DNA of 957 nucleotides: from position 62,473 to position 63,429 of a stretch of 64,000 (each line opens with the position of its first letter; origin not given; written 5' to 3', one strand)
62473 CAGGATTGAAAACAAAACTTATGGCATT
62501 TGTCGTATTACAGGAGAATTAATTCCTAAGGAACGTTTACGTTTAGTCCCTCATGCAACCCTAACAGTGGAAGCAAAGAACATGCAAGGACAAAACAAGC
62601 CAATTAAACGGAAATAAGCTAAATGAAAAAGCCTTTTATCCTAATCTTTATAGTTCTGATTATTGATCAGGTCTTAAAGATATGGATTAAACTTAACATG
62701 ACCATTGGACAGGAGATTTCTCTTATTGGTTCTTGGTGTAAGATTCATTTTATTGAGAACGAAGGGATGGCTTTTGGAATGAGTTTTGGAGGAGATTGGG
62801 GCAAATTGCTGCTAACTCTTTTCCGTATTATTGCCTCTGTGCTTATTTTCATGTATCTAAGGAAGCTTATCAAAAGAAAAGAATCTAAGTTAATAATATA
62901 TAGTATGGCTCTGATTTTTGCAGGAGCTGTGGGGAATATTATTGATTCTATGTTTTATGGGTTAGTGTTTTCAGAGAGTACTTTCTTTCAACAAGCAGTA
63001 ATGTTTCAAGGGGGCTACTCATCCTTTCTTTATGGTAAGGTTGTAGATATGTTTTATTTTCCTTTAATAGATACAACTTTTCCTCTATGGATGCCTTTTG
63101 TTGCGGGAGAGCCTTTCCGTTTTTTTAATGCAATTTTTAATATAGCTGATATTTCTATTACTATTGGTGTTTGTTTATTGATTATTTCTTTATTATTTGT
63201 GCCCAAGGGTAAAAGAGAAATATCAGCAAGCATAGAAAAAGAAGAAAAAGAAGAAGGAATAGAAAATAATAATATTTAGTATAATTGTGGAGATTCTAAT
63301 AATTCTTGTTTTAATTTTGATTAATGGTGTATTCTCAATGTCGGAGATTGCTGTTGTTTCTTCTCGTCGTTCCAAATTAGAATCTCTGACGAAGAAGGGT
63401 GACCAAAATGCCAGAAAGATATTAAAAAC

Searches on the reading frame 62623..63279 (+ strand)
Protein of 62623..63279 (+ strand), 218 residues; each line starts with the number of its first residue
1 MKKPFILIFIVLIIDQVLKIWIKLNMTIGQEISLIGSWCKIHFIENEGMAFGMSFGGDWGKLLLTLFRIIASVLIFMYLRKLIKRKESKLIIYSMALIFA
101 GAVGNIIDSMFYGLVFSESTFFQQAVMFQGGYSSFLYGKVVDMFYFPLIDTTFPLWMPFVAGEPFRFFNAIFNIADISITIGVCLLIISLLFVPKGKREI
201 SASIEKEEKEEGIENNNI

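Call 15: search_protein_families(library=pfam, proteins=[window:62623-63279:+])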
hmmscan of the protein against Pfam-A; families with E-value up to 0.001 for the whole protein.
window:62623-63279:+ (218 aa): 1 family
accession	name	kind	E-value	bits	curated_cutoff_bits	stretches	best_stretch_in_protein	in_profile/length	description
PF01252.23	Peptidase_A8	-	2.7e-35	122.1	25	1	7-192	1-142/142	Signal peptidase (SPase) II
